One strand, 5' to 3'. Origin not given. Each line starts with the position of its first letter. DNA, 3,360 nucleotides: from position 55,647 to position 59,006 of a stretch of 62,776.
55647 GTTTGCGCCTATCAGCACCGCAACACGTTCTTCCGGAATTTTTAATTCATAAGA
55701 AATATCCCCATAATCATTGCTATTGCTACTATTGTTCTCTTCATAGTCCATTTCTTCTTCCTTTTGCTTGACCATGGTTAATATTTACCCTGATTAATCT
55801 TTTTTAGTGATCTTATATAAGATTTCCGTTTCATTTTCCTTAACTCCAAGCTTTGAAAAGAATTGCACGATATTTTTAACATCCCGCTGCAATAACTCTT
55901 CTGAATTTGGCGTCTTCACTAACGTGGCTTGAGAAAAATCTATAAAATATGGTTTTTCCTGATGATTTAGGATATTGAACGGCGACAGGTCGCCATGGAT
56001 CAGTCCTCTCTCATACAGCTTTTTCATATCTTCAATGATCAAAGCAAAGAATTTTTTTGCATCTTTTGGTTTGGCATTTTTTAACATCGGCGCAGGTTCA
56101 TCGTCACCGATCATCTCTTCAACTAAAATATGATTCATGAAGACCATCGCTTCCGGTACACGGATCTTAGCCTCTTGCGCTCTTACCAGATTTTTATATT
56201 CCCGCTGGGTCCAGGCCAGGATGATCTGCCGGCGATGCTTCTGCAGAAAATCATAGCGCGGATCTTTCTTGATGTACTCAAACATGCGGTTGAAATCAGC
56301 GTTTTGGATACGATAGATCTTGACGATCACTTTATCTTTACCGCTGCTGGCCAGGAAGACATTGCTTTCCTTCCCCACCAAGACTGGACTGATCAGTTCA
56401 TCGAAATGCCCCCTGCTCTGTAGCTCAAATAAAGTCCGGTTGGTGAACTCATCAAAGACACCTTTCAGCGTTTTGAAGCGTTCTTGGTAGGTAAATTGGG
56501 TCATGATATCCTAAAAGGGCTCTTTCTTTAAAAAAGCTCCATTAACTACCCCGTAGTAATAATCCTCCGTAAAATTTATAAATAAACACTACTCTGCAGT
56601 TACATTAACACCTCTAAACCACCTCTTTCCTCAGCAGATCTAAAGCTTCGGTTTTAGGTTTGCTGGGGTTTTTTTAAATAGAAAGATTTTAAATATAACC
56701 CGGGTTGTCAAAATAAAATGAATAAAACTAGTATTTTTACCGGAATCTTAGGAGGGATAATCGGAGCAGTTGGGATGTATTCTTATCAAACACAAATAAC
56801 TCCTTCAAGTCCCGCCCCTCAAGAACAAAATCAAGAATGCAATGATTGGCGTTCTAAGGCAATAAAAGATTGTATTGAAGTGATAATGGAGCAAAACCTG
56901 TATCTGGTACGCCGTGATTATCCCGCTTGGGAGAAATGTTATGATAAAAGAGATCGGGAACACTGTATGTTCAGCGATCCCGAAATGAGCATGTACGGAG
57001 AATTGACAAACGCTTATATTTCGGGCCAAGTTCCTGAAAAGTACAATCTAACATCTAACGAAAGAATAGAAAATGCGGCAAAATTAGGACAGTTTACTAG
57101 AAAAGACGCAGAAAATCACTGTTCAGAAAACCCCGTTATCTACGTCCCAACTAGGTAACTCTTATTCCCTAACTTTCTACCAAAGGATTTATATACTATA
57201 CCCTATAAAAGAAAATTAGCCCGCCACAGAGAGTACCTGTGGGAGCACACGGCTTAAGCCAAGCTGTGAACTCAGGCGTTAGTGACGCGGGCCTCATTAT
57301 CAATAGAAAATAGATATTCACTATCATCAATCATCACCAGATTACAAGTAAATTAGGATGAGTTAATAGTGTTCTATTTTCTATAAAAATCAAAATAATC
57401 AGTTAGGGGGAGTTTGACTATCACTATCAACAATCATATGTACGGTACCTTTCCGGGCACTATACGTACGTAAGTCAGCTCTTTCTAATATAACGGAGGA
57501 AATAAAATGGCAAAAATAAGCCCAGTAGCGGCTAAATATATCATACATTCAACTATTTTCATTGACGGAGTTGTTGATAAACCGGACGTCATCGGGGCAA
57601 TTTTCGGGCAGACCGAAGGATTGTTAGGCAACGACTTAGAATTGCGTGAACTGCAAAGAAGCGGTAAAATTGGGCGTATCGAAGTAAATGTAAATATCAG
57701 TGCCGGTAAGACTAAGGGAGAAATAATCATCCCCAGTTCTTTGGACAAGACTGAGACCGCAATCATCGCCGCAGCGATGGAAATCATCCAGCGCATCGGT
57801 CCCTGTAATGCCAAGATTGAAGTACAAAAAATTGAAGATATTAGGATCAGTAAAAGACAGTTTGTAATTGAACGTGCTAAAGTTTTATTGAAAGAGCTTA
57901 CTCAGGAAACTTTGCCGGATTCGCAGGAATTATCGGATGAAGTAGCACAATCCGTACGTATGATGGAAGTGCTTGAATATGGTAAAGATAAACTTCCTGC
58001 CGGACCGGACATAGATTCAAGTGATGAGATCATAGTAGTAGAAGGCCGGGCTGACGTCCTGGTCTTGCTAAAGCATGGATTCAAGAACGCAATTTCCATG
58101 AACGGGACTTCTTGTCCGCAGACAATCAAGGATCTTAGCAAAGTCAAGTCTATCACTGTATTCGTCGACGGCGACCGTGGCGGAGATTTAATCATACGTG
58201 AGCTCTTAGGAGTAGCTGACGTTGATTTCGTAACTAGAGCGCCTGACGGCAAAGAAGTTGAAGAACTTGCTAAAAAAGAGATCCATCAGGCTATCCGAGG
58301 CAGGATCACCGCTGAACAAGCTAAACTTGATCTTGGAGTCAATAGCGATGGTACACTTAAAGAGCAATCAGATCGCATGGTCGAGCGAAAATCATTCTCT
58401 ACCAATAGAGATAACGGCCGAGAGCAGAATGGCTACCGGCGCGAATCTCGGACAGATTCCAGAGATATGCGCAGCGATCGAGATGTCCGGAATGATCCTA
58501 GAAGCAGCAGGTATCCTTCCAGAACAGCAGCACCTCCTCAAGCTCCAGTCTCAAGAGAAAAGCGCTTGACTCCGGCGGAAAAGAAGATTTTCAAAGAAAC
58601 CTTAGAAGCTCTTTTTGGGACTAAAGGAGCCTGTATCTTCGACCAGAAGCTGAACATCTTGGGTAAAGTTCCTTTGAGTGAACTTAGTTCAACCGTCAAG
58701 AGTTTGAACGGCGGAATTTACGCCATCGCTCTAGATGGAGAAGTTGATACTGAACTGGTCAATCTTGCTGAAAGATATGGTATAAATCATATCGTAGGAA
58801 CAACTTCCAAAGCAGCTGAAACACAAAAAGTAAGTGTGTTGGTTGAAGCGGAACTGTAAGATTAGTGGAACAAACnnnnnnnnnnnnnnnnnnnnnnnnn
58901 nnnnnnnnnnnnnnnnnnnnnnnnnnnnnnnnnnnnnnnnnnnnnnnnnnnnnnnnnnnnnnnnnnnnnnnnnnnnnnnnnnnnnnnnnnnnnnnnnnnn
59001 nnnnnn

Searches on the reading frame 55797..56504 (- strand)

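Call 8: search_protein_families(library=pfam, proteins=[window:55797-56504:-], max_evalue=0.1)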
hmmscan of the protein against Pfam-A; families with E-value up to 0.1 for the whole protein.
window:55797-56504:- (236 aa): 6 families
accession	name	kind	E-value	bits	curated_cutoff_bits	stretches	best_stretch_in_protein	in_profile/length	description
PF01163.29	RIO1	-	3e-53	180.7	22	1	48-225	1-183/187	RIO domain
PF00069.31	Pkinase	-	4.4e-06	26.7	31.7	1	123-201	71-153/263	Protein kinase domain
PF01636.29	APH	-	8.1e-05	22.9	23.2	1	149-194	150-198/239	Phosphotransferase enzyme family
PF19974.5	TCAD9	-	0.00014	21.7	40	1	152-193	283-324/429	Ternary complex associated domain 9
PF06293.20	Kdo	-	0.0016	18.4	21.3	1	158-217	129-191/207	Lipopolysaccharide kinase (Kdo/WaaP) family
PF07714.23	PK_Tyr_Ser-Thr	-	0.071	12.8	23.1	1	73-199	78-152/258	Protein tyrosine and serine/threonine kinase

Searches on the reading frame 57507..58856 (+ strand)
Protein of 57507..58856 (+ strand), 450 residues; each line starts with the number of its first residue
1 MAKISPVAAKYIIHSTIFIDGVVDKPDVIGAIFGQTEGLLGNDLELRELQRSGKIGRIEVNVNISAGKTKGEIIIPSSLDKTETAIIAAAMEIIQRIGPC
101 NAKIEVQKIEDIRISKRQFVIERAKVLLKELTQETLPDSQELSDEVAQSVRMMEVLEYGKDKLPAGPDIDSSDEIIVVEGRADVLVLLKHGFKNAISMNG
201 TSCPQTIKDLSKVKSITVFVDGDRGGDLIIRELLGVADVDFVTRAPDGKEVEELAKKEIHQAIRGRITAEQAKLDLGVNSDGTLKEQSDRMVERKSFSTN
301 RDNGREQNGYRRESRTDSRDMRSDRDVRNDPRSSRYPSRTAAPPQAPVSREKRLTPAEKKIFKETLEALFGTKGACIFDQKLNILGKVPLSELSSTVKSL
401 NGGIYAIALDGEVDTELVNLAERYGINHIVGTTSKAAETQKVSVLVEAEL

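Call 8: search_protein_families(library=pfam, proteins=[window:57507-58856:+], max_evalue=0.1)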
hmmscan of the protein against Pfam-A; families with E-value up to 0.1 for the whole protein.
window:57507-58856:+ (450 aa): 3 families
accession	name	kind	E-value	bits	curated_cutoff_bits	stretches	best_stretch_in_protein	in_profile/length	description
PF13662.12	Toprim_4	-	3.4e-08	34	25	1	173-234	1-71/85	Toprim domain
PF01751.28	Toprim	-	1.7e-06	28.6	23.1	1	174-242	1-84/96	Toprim domain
PF13155.12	Toprim_2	-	2e-06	28.5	22.1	1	176-250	1-83/88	Toprim-like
